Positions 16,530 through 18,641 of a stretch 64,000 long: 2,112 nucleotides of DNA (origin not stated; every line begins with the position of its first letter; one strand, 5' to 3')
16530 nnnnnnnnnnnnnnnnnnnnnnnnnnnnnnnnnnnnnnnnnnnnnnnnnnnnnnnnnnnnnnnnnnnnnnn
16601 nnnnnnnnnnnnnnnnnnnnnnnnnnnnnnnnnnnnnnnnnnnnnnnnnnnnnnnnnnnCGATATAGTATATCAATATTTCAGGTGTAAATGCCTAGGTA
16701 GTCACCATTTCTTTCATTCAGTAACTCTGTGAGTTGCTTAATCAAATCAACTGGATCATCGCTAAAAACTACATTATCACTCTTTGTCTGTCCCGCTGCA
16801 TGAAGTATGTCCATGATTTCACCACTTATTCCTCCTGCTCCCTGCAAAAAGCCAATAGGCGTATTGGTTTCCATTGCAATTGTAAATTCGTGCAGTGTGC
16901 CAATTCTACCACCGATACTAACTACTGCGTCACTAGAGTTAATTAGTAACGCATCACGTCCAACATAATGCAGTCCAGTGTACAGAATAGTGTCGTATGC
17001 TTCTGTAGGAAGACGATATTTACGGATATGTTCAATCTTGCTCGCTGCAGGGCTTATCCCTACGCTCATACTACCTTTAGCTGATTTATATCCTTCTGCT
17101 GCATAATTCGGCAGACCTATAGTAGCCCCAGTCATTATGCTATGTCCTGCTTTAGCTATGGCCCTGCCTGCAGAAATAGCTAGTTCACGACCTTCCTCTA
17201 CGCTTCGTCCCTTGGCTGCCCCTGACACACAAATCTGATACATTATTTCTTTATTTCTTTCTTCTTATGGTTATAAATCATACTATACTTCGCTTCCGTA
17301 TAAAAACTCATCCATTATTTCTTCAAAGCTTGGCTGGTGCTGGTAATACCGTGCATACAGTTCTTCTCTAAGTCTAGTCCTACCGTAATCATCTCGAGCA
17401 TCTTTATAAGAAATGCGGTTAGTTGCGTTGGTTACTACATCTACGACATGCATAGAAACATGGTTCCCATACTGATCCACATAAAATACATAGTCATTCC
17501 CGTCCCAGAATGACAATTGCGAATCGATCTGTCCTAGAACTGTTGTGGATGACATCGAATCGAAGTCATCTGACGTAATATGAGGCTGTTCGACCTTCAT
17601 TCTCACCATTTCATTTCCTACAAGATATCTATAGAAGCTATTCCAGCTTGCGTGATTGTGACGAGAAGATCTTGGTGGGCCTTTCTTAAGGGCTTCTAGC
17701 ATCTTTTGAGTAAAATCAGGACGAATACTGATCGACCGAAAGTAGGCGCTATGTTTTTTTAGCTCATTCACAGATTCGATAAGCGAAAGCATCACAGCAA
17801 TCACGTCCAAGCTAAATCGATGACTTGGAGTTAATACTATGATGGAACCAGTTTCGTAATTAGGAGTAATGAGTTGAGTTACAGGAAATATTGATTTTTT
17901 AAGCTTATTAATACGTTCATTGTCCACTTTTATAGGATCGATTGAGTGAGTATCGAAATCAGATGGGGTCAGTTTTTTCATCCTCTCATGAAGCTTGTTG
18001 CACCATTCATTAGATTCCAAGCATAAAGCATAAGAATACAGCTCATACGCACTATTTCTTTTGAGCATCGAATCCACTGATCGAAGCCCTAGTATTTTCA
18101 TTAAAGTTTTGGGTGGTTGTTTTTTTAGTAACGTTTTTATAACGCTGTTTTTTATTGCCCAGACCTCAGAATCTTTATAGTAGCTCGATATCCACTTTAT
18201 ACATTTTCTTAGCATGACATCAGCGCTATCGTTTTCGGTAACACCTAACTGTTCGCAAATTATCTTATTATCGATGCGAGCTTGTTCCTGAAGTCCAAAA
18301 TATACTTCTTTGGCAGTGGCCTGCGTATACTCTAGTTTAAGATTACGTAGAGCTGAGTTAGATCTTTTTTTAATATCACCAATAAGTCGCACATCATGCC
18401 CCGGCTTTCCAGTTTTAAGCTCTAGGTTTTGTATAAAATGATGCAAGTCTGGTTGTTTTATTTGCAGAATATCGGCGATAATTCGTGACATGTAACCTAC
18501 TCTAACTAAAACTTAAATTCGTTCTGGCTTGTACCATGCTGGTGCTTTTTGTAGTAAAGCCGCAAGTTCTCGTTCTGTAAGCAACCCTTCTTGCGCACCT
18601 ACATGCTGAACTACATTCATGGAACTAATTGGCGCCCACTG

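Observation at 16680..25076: Single minus-strand supercluster joining the non-oxidative pentose-phosphate pathway, aldolase and GAPDH with a PfkB kinase and a LOG-like protein: possible ribose/nucleotide-to-glycolysis route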

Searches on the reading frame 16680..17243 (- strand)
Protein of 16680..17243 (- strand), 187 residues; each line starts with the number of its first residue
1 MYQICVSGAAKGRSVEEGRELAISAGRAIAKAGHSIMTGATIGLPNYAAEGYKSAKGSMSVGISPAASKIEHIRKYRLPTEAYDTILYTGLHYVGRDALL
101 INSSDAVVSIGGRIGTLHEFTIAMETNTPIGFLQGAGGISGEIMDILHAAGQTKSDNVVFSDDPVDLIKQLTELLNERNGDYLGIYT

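Call 3: search_protein_families(library=pfam, proteins=[window:16680-17243:-], max_evalue=0.01)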
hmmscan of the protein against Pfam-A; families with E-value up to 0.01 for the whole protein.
window:16680-17243:- (187 aa): 1 family
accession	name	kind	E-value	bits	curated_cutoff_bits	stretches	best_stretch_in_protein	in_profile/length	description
PF18306.6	LDcluster4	-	3.1e-28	98.7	26.3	1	2-158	2-141/151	SLOG cluster4 family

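Call 4: search_protein_families(library=ncbifam, proteins=[window:16680-17243:-], max_evalue=0.01)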
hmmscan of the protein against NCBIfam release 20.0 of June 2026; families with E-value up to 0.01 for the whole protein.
window:16680-17243:- (187 aa): 3 families
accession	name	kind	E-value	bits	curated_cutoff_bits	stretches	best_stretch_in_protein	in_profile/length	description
TIGR00725.1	TIGR00725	hypoth_equivalog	2.7e-21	75.7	106.9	1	1-169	1-156/159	TIGR00725 family protein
TIGR00730.1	TIGR00730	subfamily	1.2e-08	34.9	96.35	1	3-120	2-113/178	TIGR00730 family Rossman fold protein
NF058542.1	CtkRMPhLog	equivalog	1.8e-05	24.7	300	1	2-124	2-117/177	cytokinin riboside 5'-monophosphate phosphoribohydrolase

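Call 10: search_solved_structures(query=window:16680-17243:-, max_evalue=0.1, show_alignments=3)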
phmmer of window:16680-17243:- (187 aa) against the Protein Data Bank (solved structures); distinct sequences matched with E-value up to 0.1: 6.
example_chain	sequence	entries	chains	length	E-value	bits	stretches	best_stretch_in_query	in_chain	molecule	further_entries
1rcu_A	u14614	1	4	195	5.8e-12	48.8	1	6-147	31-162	conserved hypothetical protein VT76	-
6y01_AAA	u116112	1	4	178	1.9e-07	34.1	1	22-134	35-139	p450 cytochrome, putative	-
2iz5_A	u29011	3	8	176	9.6e-05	25.3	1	5-133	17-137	MOCO CARRIER PROTEIN | MOLYBDENUM COFACTOR CARRIER PROTEIN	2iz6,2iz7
3qua_A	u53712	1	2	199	0.00062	22.7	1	3-123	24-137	Putative uncharacterized protein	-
5zbj_A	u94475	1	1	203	0.0022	20.9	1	4-120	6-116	Putative cytokinin riboside 5'-monophosphate phosphoribohydrolase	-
1wek_A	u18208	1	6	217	0.039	16.8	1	6-121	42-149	hypothetical protein TT1465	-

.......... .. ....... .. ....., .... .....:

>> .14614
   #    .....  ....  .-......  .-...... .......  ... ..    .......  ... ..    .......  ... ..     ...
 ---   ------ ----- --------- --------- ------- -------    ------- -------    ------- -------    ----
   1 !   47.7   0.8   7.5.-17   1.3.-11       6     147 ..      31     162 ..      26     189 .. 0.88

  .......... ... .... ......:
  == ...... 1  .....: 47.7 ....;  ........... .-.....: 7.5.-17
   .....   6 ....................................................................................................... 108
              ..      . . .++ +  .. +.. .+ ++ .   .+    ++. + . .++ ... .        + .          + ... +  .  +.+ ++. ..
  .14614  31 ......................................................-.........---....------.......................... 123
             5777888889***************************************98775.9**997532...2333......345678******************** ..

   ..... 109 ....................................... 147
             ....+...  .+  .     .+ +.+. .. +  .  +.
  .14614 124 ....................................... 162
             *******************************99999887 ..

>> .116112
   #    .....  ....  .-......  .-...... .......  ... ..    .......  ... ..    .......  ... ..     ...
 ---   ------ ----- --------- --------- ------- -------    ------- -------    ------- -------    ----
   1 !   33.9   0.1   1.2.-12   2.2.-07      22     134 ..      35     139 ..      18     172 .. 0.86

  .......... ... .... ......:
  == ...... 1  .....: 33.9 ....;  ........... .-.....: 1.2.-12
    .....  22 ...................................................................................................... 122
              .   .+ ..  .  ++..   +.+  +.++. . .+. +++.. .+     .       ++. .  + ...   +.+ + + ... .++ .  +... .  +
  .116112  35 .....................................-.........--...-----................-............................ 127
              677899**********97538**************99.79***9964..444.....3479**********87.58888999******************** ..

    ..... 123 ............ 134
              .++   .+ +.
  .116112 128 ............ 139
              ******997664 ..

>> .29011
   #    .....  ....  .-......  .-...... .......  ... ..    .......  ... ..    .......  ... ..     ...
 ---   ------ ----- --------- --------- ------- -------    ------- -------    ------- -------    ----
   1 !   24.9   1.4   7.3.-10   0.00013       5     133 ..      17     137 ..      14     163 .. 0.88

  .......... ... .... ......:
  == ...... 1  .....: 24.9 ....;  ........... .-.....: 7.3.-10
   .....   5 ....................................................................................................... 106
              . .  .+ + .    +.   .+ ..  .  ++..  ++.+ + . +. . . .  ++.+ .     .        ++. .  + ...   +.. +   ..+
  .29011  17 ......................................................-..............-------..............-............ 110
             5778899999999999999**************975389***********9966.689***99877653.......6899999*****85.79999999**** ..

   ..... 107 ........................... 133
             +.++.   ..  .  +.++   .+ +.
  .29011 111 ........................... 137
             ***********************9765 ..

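Call 13: find_homologous_proteins(query=window:16680-17243:-)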
Query window:16680-17243:- (187 aa): 3017 proteins with E <= 0.001 among 3257 candidates; the best 120 are listed.
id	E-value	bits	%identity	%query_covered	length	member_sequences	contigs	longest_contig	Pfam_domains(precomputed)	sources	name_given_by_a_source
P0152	9.1e-116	402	100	100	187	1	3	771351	PF18306.7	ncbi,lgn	-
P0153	2.1e-96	339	83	99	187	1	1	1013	PF18306.7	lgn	-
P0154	2.2e-96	338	84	100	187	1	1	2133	PF18306.7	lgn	-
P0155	4.0e-96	338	82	99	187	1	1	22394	PF18306.7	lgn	-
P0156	5.4e-96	337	82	99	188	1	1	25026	PF18306.7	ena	-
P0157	8.2e-96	337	81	100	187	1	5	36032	PF18306.7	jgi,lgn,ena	-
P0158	2.3e-95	335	82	99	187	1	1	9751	PF18306.7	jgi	jgi:uncharacterized protein (TIGR00725 family)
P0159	3.6e-95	335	83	99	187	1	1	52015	PF18306.7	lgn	-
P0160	4.2e-95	334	83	99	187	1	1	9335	PF18306.7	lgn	-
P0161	7.7e-95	333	81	99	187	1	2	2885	PF18306.7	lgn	-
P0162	1.3e-94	333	80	100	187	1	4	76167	PF18306.7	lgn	-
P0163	1.6e-94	332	81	99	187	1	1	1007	PF18306.7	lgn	-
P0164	2.1e-94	332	81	100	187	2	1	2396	PF18306.7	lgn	-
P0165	3.5e-94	331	79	99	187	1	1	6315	PF18306.7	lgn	-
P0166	6.0e-94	331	80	100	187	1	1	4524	PF18306.7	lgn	-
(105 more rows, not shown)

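Call 29: search_protein_families(library=phrogs, proteins=[window:16680-17243:-], max_evalue=0.1)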
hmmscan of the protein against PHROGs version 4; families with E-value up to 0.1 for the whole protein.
window:16680-17243:- (187 aa): 0 families

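Call 30: search_protein_families(library=padloc, proteins=[window:16680-17243:-], max_evalue=0.1)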
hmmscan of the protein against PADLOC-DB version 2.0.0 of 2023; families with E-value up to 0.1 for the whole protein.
window:16680-17243:- (187 aa): 0 families

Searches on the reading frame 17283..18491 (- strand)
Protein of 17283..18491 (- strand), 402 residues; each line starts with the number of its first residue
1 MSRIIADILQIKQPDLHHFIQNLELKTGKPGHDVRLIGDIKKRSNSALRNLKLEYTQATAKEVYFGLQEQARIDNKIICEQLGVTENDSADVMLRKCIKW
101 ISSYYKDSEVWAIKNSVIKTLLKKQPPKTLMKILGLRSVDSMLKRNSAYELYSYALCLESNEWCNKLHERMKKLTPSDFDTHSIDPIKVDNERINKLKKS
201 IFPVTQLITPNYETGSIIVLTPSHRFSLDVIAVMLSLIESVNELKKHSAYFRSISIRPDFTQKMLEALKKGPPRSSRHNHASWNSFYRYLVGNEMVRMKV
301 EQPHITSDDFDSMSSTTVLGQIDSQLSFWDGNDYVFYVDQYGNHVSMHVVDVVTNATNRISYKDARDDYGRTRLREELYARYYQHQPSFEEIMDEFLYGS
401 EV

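Call 3: search_protein_families(library=pfam, proteins=[window:17283-18491:-], max_evalue=0.01)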
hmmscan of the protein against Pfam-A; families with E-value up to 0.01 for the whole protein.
window:17283-18491:- (402 aa): 0 families

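Call 4: search_protein_families(library=ncbifam, proteins=[window:17283-18491:-], max_evalue=0.01)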
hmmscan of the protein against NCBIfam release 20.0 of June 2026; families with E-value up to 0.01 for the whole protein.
window:17283-18491:- (402 aa): 0 families

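Call 8: find_homologous_proteins(query=window:17283-18491:-)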
Query window:17283-18491:- (402 aa): 31 proteins with E <= 0.001 among 2172 candidates.
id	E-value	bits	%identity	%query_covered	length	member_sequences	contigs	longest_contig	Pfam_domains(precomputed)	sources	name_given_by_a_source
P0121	4.6e-269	910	100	100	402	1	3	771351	-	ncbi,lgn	-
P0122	1.8e-121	424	48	100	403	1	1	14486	-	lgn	-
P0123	2.4e-113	397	63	68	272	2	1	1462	-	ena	-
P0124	1.9e-109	385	44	100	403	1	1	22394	-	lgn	-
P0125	8.5e-108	379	44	100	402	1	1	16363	-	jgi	jgi:hypothetical protein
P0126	3.3e-105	371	45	99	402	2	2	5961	-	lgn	-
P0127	9.1e-98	346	42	99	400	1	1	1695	-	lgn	-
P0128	1.5e-97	345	41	99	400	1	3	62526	-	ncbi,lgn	-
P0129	2.7e-97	345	41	99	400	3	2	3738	-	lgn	-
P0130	2.2e-96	342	40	99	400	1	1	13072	-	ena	-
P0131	7.1e-95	337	41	99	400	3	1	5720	-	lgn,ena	-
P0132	4.6e-93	331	39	99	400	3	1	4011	-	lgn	-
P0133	6.0e-93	330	41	99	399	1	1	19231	-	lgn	-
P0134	7.1e-91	323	41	99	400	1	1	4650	-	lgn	-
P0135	3.6e-87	311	38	99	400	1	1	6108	-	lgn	-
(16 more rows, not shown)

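Call 11: search_solved_structures(query=window:17283-18491:-, max_evalue=10)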
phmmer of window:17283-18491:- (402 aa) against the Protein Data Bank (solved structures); distinct sequences matched with E-value up to 10: 0.

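Call 29: search_protein_families(library=phrogs, proteins=[window:17283-18491:-], max_evalue=0.1)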
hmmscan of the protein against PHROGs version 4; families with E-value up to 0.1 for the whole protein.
window:17283-18491:- (402 aa): 0 families

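Call 30: search_protein_families(library=padloc, proteins=[window:17283-18491:-], max_evalue=0.1)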
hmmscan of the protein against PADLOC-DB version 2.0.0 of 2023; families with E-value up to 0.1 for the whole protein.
window:17283-18491:- (402 aa): 0 families

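Call 36: predict_structure(alignment_id=A2)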
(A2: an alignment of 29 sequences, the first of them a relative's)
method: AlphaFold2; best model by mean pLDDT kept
length: 402 residues; sequences in the alignment: 29
mean_pLDDT: 87.6   pTM: 0.87
mean pLDDT of the five models: 87.6, 87.0, 86.4, 86.0, 85.7
residues with pLDDT >= 90: 237; 70-90: 127; 50-70: 36; < 50: 2
segments of 3 or more residues with pLDDT < 50: none
pLDDT, mean of each block of 10 residues (from residue 1): 82 85 83 90 94 90 97 97 96 96 91 95 96 92 91 93 93 93 92 89 85 93 93 95 90 86 86 61 74 65 68 88 94 93 94 94 93 86 72 68 42
secondary structure, 60 per line:
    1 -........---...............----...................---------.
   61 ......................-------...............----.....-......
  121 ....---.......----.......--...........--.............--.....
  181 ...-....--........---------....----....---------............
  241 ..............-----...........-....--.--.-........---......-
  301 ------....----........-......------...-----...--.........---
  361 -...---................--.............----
elements in order: H2-9 H13-27 H32-50 H60-82 H90-104 E109-113 H115-124 H128-134 H139-145 H148-158 H161-173 E179-183 E185-188 H191-198 E208-211 E216-219 H229-254 H260-270 H272-275 H283-290 H294-299 H307-310 H315-322 H324-329 E336-338 E344-346 H349-357 H368-383 H386-398

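Call 98: fold_search(model_id=the predicted structure, library=pdb)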
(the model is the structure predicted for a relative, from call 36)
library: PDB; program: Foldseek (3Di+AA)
matches with E <= 10: 239; with E <= 0.001: 0
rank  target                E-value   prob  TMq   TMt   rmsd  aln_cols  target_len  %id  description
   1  5k7v_A                1.9e-01  0.11  0.12  0.15  24.2       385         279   10  Computational Design of Self-Assembling Cyclic Protein Homooligomers (released 2017-04-12)
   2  7shf_B                5.5e-01  0.04  0.10  0.11  27.6       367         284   10  Cryo-EM structure of GPR158 coupled to the RGS7-Gbeta5 complex (released 2021-12-01)
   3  9lpt                  6.7e-01  0.04  0.12  0.13  28.0       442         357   12  Structure of the P113 protein from Plasmodium falciparum (released 2025-05-14)
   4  6vfk_B                7.0e-01  0.07  0.11  0.15  22.9       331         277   11  De novo designed tetrahedral nanoparticle T33_dn10 displaying 4 copies of BG505-SOSIP trimer on the surface (released 2020-07-22)
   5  9qu8_A                7.3e-01  0.09  0.14  0.10  18.7       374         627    8  apPol-DNA-nucleotide complex (ternary2) (released 2025-10-29)
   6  4tnm                  8.8e-01  0.04  0.11  0.10  21.2       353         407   10  Crystal structure of Arabidopsis importin-alpha3 armadillo repeat domain (released 2014-10-08)
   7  1k9x_A                8.8e-01  0.04  0.13  0.11  23.2       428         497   11  Structure of Pyrococcus furiosus carboxypeptidase Apo-Yb (released 2002-11-06)
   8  8g0c_d                9.6e-01  0.03  0.10  0.09  31.0       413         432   11  Cryo-EM structure of TBAJ-876-bound Mycobacterium smegmatis ATP synthase rotational state 1 (backbone model) (released 2023-02-15)
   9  4imi_A                1.1e+00  0.05  0.12  0.14  25.1       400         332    9  Novel Modifications on C-terminal Domain of RNA Polymerase II can Fine- tune the Phosphatase Activity of Ssu72. (released 2013-08-07)
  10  9kwg_A                1.1e+00  0.04  0.12  0.15  24.5       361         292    9  Structure of mouse C5a bound mouse C5aR1 in complex with Go (released 2025-11-26)
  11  6iv0_E                1.4e+00  0.04  0.10  0.14  25.2       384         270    8  Crystal structure of a bacterial Bestrophin homolog from Klebsiella pneumoniae with a mutation I180A (released 2019-11-13)
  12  9dvk_B                1.4e+00  0.03  0.12  0.13  24.1       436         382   10  Structure of the phosphate exporter XPR1/SLC53A1, rotated dimer (released 2025-04-02)
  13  5x87_E                1.5e+00  0.03  0.09  0.11  23.4       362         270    8  Crystal structure of a bacterial Bestrophin homolog from Klebsiella pneumoniae with a mutation L177T (released 2017-11-01)
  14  8v3b_a                1.6e+00  0.05  0.12  0.12  24.6       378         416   12  Computational Designed Nanocage O43_129_+4 (released 2024-03-13)
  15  8s5f_F                1.6e+00  0.03  0.12  0.14  23.0       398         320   11  Crystal structure of the HExxH domain of ChlBHExxH a novel alpha-ketoglutarate dependent oxygenase (released 2024-10-02)
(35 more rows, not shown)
